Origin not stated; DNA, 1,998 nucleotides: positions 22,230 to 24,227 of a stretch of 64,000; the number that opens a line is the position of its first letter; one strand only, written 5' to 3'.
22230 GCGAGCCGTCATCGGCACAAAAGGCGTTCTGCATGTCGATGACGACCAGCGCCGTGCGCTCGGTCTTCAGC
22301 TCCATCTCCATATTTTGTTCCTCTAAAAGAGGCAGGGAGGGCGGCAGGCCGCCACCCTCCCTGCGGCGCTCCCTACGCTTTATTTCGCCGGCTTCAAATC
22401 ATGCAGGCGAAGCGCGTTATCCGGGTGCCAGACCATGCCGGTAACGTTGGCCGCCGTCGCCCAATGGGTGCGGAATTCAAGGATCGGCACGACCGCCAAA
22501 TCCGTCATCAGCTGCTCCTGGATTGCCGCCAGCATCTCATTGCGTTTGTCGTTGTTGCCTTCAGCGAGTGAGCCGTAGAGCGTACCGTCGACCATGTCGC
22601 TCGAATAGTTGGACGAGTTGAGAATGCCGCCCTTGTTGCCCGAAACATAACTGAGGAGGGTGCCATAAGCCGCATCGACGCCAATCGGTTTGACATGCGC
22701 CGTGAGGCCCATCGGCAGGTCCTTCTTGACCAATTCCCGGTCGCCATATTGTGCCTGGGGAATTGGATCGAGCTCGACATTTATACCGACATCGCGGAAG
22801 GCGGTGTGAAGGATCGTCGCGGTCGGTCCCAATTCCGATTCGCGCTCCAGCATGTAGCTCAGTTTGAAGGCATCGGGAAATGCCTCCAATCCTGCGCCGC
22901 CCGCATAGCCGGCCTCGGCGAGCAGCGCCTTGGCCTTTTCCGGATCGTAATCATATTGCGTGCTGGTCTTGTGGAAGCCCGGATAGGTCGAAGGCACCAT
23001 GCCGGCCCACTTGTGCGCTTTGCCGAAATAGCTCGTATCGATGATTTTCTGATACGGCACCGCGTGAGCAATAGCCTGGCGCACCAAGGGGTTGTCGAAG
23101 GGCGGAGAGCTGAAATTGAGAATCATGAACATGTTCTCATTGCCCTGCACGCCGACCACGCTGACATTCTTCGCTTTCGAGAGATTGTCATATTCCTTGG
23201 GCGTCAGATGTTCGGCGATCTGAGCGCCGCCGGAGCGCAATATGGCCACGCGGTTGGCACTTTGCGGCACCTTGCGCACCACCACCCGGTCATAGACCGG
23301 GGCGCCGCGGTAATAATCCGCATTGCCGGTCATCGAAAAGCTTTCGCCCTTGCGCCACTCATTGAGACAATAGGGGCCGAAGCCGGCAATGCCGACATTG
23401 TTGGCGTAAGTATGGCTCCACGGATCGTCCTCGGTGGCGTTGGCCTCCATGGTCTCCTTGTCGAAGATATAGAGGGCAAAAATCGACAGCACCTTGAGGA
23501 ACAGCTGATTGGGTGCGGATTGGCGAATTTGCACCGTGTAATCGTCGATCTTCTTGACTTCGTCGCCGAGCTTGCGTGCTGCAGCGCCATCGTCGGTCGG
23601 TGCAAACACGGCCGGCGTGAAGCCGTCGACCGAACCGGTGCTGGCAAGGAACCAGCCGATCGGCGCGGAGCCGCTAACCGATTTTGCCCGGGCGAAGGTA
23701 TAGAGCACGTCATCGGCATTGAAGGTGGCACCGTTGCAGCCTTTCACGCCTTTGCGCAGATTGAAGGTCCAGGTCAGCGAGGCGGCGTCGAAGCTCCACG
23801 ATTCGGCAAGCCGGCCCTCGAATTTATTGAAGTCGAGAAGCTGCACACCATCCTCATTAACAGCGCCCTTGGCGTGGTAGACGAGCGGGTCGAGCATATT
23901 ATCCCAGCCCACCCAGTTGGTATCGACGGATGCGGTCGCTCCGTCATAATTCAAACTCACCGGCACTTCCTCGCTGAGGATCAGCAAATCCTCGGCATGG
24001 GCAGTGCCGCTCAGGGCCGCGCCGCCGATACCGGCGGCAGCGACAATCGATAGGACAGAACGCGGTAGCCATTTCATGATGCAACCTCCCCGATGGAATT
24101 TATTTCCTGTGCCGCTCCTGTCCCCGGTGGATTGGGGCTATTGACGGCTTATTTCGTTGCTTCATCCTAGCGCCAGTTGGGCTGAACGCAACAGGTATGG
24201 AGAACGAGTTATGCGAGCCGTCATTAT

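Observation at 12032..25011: Regulator-less oxidative catabolic cluster for an unknown, probably N-containing, carboxylate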

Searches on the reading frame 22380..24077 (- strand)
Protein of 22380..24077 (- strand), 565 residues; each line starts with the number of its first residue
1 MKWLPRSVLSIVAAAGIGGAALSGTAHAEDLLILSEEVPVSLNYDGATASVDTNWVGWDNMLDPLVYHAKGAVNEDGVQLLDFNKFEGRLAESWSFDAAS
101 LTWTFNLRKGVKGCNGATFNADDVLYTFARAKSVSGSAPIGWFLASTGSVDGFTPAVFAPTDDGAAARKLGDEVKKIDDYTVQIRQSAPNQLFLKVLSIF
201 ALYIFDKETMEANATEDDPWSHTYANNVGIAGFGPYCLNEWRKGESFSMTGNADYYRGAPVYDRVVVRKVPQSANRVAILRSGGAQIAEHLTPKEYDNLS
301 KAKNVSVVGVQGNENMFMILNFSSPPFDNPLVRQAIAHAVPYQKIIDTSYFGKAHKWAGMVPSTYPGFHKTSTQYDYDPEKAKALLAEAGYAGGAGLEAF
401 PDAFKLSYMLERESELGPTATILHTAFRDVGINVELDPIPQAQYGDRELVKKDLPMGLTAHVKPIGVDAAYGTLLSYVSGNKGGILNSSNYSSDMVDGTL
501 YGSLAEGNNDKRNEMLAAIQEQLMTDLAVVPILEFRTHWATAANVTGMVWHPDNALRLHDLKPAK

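Call 3: search_protein_families(library=pfam, proteins=[window:22380-24077:-])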
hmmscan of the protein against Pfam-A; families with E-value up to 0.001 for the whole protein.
window:22380-24077:- (565 aa): 1 family
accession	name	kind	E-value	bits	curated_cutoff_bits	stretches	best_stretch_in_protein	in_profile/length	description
PF00496.27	SBP_bac_5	-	1.7e-75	254.9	32.4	1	86-464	2-349/368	Bacterial extracellular solute-binding proteins, family 5 Middle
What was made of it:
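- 22380..24077 (-): Periplasmic family-5 (Dpp/Opp-type) substrate-binding protein; first gene of the operon. PF00496 at 255 bits (call 3).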

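Call 5: search_protein_families(library=ncbifam, proteins=[window:22380-24077:-], max_evalue=0.00001)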
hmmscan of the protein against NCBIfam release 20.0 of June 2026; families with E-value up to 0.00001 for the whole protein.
window:22380-24077:- (565 aa): 10 families
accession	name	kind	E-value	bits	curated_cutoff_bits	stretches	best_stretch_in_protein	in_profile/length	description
NF045467.1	Opp4A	equivalog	3.4e-36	124.6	650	1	91-553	83-546/556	oligopeptide ABC transporter substrate-binding protein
NF043070.1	DppA_dipep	equivalog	2e-34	119.1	1005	1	86-540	74-510/535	dipeptide ABC transporter periplasmic-binding protein DppA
NF011942.0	PRK15413.1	equivalog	4.9e-31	108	594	1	174-394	135-346/512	glutathione ABC transporter substrate-binding protein GsiB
NF011689.0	PRK15109.1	equivalog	5.9e-30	104.4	560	1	89-550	82-525/547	ABC transporter substrate-binding protein SapA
TIGR02294.1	nickel_nikA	equivalog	1.5e-27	96.3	393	1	172-447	110-387/501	nickel ABC transporter substrate-binding protein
TIGR04028.1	SBP_KPN_01854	hypoth_equivalog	7.8e-27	94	468.5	1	176-548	113-493/509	TIGR04028 family ABC transporter substrate-binding protein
NF045468.1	Opp5A_nikA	equivalog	2.6e-26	92.2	600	1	232-533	160-457/488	nickel ABC transporter substrate-binding protein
NF011684.0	PRK15104.1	equivalog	5.8e-18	64.9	947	1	90-536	86-512/543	oligopeptide ABC transporter substrate-binding protein OppA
NF047575.1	opine_bind_CntA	exception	2.2e-15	56.2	800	1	172-436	139-409/535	staphylopine-dependent metal ABC transporter substrate-binding lipoprotein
NF007287.0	PRK09755.1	equivalog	7.9e-08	31.6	1098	1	90-395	80-375/535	ABC transporter substrate-binding protein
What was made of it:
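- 22380..24077 (-): No NCBIfam equivalog reaches its cut-off (call 5).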

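Call 9: search_solved_structures(query=window:22380-24077:-, max_evalue=1e-10)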
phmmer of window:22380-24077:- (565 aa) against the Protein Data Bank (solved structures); distinct sequences matched with E-value up to 1e-10: 44.
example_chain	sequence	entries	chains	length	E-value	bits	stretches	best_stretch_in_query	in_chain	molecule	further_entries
5u4o_A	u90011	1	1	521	1.2e-35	126.3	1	75-560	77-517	ABC transporter substrate-binding protein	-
6ofq_A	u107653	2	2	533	7e-30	107.3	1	67-401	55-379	Heme-binding protein A / AI-2 binding protein A | Heme-binding protein A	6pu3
1dpp_A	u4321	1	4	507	1.1e-29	106.6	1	89-404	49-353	DIPEPTIDE BINDING PROTEIN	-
8z1y_F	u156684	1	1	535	1.2e-29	106.5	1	89-404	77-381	Dipeptide-binding protein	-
8z1z_F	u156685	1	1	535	1.4e-29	106.3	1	89-401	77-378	Dipeptide-binding protein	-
1dpe_A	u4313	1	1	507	1.9e-29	105.8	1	89-400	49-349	DIPEPTIDE-BINDING PROTEIN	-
3tpa_A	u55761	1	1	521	1.9e-28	102.6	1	86-400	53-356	Heme-binding protein A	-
3m8u_A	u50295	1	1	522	4.5e-28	101.3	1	85-395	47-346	Heme-binding protein A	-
6tfq_A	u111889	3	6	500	1.1e-27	100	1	231-541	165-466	ABC transporter substrate-binding protein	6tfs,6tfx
4qfk_H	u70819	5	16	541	1.8e-27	99.3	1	85-560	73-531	ABC transporter periplasmic peptide-binding protein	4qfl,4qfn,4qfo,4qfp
5f1q_A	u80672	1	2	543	2.7e-27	98.7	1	85-514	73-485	Periplasmic dipeptide transport protein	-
8upi_A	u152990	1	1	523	2e-26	95.9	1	87-400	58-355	Peptide ABC transporter substrate-binding protein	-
1uqw_A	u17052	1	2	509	7.8e-25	90.6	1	223-560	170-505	PUTATIVE BINDING PROTEIN YLIB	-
5yyb_A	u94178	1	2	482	3.8e-21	78.4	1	176-392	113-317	Putative ABC transporter periplasmic binding protein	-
5z99_A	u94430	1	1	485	3.9e-21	78.4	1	176-391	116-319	Putative ABC transporter periplasmic binding protein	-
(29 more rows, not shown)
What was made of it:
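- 22380..24077 (-): The best solved structure is 5u4o at 126 bits, with DppA at about 106 bits (call 9).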

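Call 42: find_homologous_proteins(query=window:22380-24077:-, max_evalue=1e-30)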
Query window:22380-24077:- (565 aa): 1379 proteins with E <= 1e-30 among 8000 candidates; the best 120 are listed.
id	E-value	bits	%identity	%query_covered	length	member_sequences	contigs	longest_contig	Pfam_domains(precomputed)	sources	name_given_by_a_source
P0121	0.0e+0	1293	100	100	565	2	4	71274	PF00496.28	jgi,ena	-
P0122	0.0e+0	1189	90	100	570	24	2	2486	PF00496.28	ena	-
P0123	0.0e+0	1187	90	100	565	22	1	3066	PF00496.28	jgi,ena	-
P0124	0.0e+0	1157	90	96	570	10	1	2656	PF00496.28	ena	-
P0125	0.0e+0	1155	88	100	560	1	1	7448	PF00496.28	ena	-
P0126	0.0e+0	1154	88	100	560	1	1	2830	PF00496.28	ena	-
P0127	0.0e+0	1153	88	100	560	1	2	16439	PF00496.28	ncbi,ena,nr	ncbi:MAG: Periplasmic dipeptide transport protein [Alphaproteobacteria bacterium MarineAlpha10_Bin2]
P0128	0.0e+0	1153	88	100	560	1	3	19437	PF00496.28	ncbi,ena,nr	ncbi:MAG: ABC transporter substrate-binding protein [Alphaproteobacteria bacterium]|nr:ABC transport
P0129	0.0e+0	1153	88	100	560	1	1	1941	PF00496.28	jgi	-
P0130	0.0e+0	1153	88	100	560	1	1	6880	PF00496.28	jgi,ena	-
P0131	0.0e+0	1152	88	100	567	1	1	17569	PF00496.28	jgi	-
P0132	0.0e+0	1152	88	100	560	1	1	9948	PF00496.28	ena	-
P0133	0.0e+0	1151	88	100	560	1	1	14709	PF00496.28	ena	-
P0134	0.0e+0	1151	88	100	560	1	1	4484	PF00496.28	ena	-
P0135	0.0e+0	1150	88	100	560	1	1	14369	PF00496.28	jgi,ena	-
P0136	0.0e+0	1150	88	100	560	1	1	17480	PF00496.28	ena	-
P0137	0.0e+0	1149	88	100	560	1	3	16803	PF00496.28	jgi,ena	-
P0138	0.0e+0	1148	87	100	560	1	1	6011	PF00496.28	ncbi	-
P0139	0.0e+0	1145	88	100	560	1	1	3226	PF00496.28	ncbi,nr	ncbi:MAG TPA: ABC transporter substrate-binding protein [Alphaproteobacteria bacterium]|nr:ABC trans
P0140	0.0e+0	1144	87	100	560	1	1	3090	PF00496.28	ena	-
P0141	0.0e+0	1143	87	100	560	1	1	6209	PF00496.28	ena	-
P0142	0.0e+0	1126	87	100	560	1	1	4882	PF00496.28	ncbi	-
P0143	1.9e-272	923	70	100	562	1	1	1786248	PF00496.28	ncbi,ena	-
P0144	2.6e-265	899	69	99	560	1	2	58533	PF00496.28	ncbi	-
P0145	6.6e-265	898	68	100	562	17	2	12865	PF00496.28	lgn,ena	-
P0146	9.8e-264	894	68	100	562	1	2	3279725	PF00496.28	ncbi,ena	-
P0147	2.8e-261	886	69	95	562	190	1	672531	PF00496.28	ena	-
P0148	4.3e-245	833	64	99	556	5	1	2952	PF00496.28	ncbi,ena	-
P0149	7.5e-245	832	64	100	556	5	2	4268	PF00496.28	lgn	-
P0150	1.6e-244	831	63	100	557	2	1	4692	PF00496.28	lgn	-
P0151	1.1e-243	828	63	100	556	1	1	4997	PF00496.28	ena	-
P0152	1.4e-241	821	63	100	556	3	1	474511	PF00496.28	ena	-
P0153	1.7e-241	821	63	99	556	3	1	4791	PF00496.28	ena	-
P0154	6.4e-241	819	65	95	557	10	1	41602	PF00496.28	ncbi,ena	-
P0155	2.1e-239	814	63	99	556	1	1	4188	PF00496.28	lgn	-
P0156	9.5e-236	802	63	99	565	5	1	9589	PF00496.28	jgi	jgi:peptide/nickel transport system substrate-binding protein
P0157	3.1e-235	800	62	99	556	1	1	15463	PF00496.28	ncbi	-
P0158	3.3e-235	800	62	99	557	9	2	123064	PF00496.28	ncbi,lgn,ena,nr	ncbi:MAG: ABC transporter substrate-binding protein [Proteobacteria bacterium]|nr:ABC transporter su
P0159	3.7e-233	793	63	96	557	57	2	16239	PF00496.28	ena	-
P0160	3.8e-226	770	65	91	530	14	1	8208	PF00496.28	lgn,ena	-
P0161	4.0e-224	763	59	99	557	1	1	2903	PF00496.28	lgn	-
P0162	6.1e-224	763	60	94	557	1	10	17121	PF00496.28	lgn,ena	-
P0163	7.8e-223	759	60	96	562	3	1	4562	PF00496.28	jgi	jgi:peptide/nickel transport system substrate-binding protein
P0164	9.0e-223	759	60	94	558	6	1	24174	PF00496.28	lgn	-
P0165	9.3e-223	759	58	98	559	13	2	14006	PF00496.28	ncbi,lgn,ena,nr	ncbi:MAG: ABC transporter substrate-binding protein [Proteobacteria bacterium]|nr:ABC transporter su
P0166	7.5e-221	753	60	99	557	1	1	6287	PF00496.28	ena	-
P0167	9.1e-221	752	59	99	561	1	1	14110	PF00496.28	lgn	-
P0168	2.4e-220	751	57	98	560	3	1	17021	PF00496.28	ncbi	-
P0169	4.6e-220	750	60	98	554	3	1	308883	PF00496.28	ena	-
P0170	7.3e-220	749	58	98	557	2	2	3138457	PF00496.28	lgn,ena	-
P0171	1.6e-219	748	57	99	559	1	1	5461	PF00496.28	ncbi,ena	-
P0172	1.6e-219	748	57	99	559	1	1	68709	PF00496.28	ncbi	-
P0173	2.1e-219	748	58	99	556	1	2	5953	PF00496.28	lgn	-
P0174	6.5e-219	746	57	99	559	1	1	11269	PF00496.28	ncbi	-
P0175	2.8e-218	744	58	96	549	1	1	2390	PF00496.28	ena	-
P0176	2.9e-218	744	58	96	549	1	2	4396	PF00496.28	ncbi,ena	-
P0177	3.1e-218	744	58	94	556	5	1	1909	PF00496.28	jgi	-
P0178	8.8e-217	739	59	95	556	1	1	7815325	PF00496.28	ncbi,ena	-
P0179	2.7e-216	738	57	94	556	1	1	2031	PF00496.28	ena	-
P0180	3.0e-216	737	59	94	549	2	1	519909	PF00496.28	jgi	jgi:peptide/nickel transport system substrate-binding protein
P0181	4.4e-216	737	60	95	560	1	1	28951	PF00496.28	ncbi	ncbi:MAG: ABC transporter substrate-binding protein [Paracoccaceae bacterium]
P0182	7.6e-216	736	59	95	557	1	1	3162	PF00496.28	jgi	jgi:peptide/nickel transport system substrate-binding protein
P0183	3.5e-215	734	57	94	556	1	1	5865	PF00496.28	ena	-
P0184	5.6e-214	730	56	98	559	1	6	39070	PF00496.28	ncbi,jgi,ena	jgi:peptide/nickel transport system substrate-binding protein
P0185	1.6e-213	728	57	96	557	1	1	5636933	PF00496.28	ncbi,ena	-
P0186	2.8e-213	728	56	98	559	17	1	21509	PF00496.28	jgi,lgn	jgi:peptide/nickel transport system substrate-binding protein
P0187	1.2e-212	726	59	95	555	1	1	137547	PF00496.28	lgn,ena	-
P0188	2.6e-212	724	69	78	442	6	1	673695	PF00496.28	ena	-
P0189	5.7e-212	723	58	93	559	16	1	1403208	PF00496.28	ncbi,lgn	ncbi:MAG: ABC transporter substrate-binding protein [Alphaproteobacteria bacterium]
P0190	7.0e-212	723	57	98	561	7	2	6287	PF00496.28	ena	-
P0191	1.8e-211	722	58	98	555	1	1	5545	PF00496.28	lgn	-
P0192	4.4e-211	720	56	98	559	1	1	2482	PF00496.28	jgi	jgi:peptide/nickel transport system substrate-binding protein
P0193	7.7e-211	720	58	98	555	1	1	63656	PF00496.28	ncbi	-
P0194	1.4e-210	719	58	95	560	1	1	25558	PF00496.28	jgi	jgi:peptide/nickel transport system substrate-binding protein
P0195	1.8e-210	718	59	94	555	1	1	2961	PF00496.28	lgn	-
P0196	2.0e-210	718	58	94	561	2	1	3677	PF00496.28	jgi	jgi:peptide/nickel transport system substrate-binding protein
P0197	3.2e-210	718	57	94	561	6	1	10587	PF00496.28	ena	-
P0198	4.6e-210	717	58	95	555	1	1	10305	PF00496.28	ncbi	-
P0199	8.9e-210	716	58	95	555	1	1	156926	PF00496.28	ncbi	-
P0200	2.0e-209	715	57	94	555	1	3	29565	PF00496.28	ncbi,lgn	ncbi:MAG: ABC transporter substrate-binding protein [Paracoccaceae bacterium]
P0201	2.3e-209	715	58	96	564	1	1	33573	PF00496.28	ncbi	-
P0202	2.6e-209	715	58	96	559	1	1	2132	PF00496.28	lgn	-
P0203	2.6e-209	715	57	94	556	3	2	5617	PF00496.28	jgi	-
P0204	4.7e-209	714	56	98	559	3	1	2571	PF00496.28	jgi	-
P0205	5.8e-209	713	56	99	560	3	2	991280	PF00496.28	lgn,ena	-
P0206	6.0e-209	713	58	95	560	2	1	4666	PF00496.28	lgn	-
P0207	1.2e-208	712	58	95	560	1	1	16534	PF00496.28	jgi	jgi:peptide/nickel transport system substrate-binding protein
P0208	1.5e-208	712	87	63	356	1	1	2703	PF00496.28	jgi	jgi:peptide/nickel transport system substrate-binding protein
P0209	2.0e-208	712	58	95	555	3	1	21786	PF00496.28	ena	-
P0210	3.1e-208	711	58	95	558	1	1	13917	PF00496.28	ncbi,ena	-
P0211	3.2e-208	711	56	96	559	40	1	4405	PF00496.28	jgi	jgi:peptide/nickel transport system substrate-binding protein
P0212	4.5e-208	710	57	96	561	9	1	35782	PF00496.28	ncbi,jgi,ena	-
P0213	6.6e-208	710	57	95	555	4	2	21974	PF00496.28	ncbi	-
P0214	7.4e-208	710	58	95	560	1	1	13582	PF00496.28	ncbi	-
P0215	9.2e-208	709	58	95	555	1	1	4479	PF00496.28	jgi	jgi:peptide/nickel transport system substrate-binding protein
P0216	1.1e-207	709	58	95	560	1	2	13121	PF00496.28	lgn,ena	-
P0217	1.5e-207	709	57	95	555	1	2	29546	PF00496.28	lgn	-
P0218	1.7e-207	709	57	96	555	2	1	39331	PF00496.28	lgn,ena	-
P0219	2.0e-207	708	57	94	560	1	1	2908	PF00496.28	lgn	-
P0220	2.6e-207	708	58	95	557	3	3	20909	PF00496.28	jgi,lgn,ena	-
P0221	5.6e-207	707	57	95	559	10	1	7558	PF00496.28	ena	-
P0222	1.4e-206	706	58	96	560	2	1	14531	PF00496.28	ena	-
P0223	1.5e-206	705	56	98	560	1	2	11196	PF00496.28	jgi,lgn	-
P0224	1.7e-206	705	56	100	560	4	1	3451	PF00496.28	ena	-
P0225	5.0e-206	704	57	95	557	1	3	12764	PF00496.28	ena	-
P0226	5.1e-206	704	58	95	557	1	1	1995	PF00496.28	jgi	jgi:peptide/nickel transport system substrate-binding protein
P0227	5.5e-206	704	58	96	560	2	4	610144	PF00496.28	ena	-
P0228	7.3e-206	703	57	95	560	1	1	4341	PF00496.28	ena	-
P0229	1.3e-205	702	57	95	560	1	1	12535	PF00496.28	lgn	-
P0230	1.7e-205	702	56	98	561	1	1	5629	PF00496.28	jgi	jgi:peptide/nickel transport system substrate-binding protein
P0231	2.0e-205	702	55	98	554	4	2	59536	PF00496.28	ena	-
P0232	3.0e-205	701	57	94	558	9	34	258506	PF00496.28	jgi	jgi:peptide/nickel transport system substrate-binding protein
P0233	3.4e-205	701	55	98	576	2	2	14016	PF00496.28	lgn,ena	-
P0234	3.8e-205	701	57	94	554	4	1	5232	PF00496.28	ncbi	ncbi:MAG: ABC transporter substrate-binding protein [Pseudomonadota bacterium]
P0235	3.8e-205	701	56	94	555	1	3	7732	PF00496.28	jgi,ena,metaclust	metaclust:\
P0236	4.0e-205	701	56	98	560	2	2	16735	PF00496.28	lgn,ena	-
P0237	4.3e-205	701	56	99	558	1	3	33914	PF00496.28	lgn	-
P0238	4.4e-205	701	58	95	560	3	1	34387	PF00496.28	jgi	-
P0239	4.8e-205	700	56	94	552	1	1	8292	PF00496.28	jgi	-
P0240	5.3e-205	700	57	95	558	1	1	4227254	PF00496.28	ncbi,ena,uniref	ncbi:ABC transporter substrate-binding protein [Neoaquamicrobium sediminum]|uniref:ABC transporter s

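Call 43: find_encoding_contigs(protein=P0240, flank=10000, max_places=1)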
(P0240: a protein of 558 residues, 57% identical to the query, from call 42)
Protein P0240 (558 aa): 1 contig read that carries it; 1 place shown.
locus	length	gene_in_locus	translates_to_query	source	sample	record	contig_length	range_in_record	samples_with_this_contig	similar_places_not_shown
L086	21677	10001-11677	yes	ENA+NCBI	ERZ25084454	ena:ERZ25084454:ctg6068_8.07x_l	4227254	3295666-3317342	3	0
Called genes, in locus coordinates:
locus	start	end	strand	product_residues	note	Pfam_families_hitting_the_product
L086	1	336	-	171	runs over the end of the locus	PF19315:MC_hydratase, PF01575:MaoC_dehydratas, PF13452:FAS1_DH_region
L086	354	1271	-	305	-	PF03328:HpcH_HpaI, PF15617:C-C_Bond_Lyase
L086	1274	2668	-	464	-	PF03972:MmgE_PrpD_N, PF19305:MmgE_PrpD_C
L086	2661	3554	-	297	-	PF01522:Polysacc_deac_1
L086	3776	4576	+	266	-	PF00378:ECH_1, PF16113:ECH_2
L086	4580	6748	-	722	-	PF04290:DctQ, PF06808:DctM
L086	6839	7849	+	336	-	PF03480:DctP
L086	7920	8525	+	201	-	PF01590:GAF (weak), PF13185:GAF_2 (weak)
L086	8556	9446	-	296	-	PF00106:adh_short, PF08659:KR (weak), PF13561:adh_short_C2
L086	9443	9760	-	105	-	PF11639:HapK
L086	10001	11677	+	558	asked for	PF00496:SBP_bac_5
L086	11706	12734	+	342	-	PF19300:BPD_transp_1_N, PF00528:BPD_transp_1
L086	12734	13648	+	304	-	PF00528:BPD_transp_1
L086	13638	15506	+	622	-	PF00005:ABC_tran, PF13555:AAA_29 (faint), PF13191:AAA_16 (faint), PF13304:AAA_21 (weak), PF00005:ABC_tran, PF08352:oligo_HPY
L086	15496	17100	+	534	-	PF00890:FAD_binding_2 (faint), PF01266:DAO (weak), PF13450:NAD_binding_8 (weak), PF00732:GMC_oxred_N, PF05199:GMC_oxred_C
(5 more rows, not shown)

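Call 44: find_encoding_contigs(protein=P0152, flank=10000, max_places=1)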
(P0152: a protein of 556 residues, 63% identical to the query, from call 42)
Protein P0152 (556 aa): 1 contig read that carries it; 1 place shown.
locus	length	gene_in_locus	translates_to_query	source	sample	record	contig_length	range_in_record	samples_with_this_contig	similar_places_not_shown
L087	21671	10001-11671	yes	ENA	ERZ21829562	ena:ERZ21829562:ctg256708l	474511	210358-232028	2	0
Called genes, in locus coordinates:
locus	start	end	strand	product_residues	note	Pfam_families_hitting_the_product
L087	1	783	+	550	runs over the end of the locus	PF08238:Sel1 (weak)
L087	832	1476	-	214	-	PF13166:AAA_13 (weak)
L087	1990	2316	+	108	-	-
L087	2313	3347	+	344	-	PF02492:cobW, PF07683:CobW_C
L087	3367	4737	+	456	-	PF01425:Amidase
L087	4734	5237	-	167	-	PF13404:HTH_AsnC-type, PF13412:HTH_24, PF01037:AsnC_trans_reg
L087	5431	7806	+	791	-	PF13292:DXP_synthase_N (weak), PF00456:Transketolase_N, PF17831:PDH_E1_M, PF02779:Transket_pyr (weak)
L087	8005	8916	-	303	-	-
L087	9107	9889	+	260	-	PF00596:Aldolase_II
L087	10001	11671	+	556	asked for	PF00496:SBP_bac_5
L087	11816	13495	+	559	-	PF00496:SBP_bac_5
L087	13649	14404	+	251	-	PF00106:adh_short, PF08659:KR, PF13561:adh_short_C2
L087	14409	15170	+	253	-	PF00106:adh_short, PF08659:KR, PF23441:SDR, PF13561:adh_short_C2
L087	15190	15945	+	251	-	PF00106:adh_short, PF01370:Epimerase (weak), PF08659:KR, PF13561:adh_short_C2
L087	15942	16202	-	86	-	PF08883:DOPA_dioxygen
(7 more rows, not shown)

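Call 45: find_encoding_contigs(protein=P0185, flank=10000, max_places=1)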
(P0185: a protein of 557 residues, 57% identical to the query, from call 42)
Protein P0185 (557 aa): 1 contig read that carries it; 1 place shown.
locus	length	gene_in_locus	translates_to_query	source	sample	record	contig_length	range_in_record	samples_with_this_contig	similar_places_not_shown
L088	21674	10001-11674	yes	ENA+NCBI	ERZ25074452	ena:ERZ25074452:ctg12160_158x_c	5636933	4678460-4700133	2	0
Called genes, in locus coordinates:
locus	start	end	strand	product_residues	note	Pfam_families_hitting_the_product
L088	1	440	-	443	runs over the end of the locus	PF01425:Amidase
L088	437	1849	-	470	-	PF14535:AMP-binding_C_2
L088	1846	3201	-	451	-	PF03972:MmgE_PrpD_N, PF19305:MmgE_PrpD_C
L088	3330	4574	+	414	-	PF13336:AcetylCoA_hyd_C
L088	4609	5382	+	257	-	PF00392:GntR, PF07702:UTRA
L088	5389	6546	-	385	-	PF02515:CoA_transf_3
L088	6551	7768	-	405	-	PF02515:CoA_transf_3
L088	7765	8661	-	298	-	PF03328:HpcH_HpaI, PF15617:C-C_Bond_Lyase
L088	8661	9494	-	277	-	PF00106:adh_short, PF08659:KR (weak), PF23441:SDR, PF13561:adh_short_C2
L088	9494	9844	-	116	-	PF11639:HapK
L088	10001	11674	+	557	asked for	PF00496:SBP_bac_5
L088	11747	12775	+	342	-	PF19300:BPD_transp_1_N, PF00528:BPD_transp_1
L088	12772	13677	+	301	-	PF12911:OppC_N (weak), PF00528:BPD_transp_1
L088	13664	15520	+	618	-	PF00005:ABC_tran, PF13191:AAA_16 (faint), PF13401:AAA_22 (faint), PF13304:AAA_21 (weak), PF00005:ABC_tran, PF08352:oligo_HPY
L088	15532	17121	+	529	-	PF00732:GMC_oxred_N, PF00890:FAD_binding_2 (faint), PF01266:DAO (faint), PF05199:GMC_oxred_C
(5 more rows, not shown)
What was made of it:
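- Binding-protein paralogues of 56-63% identity sit in unrelated contexts (calls 43-45), so ligand class cannot be read from family membership. Binding-protein paralogues serve other contexts (calls 43-45).
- Tried and rejected: Binding-protein paralogues of 56-63% identity sit in unrelated contexts with GMC oxidoreductases and short-chain dehydrogenases, so they say nothing about the ligand (calls 43-45).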
